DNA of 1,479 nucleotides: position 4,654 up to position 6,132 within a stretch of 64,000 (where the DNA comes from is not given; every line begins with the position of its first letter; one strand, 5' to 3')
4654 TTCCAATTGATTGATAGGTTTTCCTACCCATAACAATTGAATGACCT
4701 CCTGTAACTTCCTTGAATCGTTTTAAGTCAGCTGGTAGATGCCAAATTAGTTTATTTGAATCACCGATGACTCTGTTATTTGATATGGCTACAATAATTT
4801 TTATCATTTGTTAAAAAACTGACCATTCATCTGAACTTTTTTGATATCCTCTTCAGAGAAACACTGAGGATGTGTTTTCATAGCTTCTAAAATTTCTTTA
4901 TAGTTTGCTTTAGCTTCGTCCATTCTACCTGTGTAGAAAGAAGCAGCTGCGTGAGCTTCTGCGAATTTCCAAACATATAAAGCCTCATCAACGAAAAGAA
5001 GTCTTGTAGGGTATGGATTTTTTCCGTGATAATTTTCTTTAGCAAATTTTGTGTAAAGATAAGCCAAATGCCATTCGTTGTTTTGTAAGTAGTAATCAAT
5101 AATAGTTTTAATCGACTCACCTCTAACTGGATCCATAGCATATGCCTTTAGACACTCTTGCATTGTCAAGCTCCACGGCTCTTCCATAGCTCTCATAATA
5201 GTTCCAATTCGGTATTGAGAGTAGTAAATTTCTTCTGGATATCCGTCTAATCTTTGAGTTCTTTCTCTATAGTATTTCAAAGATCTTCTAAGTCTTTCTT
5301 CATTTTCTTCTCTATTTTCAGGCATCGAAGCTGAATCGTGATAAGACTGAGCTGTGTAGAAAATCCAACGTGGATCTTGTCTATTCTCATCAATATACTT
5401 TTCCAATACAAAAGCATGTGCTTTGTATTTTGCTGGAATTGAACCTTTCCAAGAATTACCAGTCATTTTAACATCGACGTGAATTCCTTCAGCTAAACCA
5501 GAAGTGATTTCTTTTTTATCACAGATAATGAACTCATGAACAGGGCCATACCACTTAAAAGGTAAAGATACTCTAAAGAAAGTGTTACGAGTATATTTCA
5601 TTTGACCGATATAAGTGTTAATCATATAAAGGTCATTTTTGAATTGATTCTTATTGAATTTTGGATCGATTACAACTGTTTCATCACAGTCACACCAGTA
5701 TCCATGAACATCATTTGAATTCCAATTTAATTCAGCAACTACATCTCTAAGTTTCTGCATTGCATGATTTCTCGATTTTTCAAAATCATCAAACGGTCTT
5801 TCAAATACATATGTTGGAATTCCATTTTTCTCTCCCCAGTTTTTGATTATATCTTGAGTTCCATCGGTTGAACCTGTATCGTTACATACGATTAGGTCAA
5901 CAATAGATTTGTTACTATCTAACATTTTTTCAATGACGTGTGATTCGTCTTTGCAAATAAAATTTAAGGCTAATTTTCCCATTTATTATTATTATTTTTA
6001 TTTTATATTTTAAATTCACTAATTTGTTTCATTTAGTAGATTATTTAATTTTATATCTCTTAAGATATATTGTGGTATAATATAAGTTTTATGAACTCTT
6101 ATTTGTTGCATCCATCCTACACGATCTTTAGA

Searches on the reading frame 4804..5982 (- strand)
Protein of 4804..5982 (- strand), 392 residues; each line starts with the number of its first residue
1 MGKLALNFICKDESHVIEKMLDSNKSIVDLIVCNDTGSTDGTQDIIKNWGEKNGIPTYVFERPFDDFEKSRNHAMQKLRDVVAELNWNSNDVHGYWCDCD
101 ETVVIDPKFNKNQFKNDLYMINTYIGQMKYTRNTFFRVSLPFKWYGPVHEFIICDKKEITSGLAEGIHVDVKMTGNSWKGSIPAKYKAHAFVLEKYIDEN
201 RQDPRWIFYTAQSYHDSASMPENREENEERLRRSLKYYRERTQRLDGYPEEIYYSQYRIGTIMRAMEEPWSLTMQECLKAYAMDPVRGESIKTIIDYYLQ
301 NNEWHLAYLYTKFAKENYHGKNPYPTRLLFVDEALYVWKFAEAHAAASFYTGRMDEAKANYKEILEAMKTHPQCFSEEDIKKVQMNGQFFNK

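Call 11: search_protein_families(library=phrogs, proteins=[window:4804-5982:-], max_evalue=0.001)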
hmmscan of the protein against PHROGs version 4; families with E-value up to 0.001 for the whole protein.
window:4804-5982:- (392 aa): 1 family
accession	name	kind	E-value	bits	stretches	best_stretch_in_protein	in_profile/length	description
phrog_13126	-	moron, auxiliary metabolic gene and host takeover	3.4e-18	67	1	3-367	2-337/394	beta-1,4-glycosyltransferase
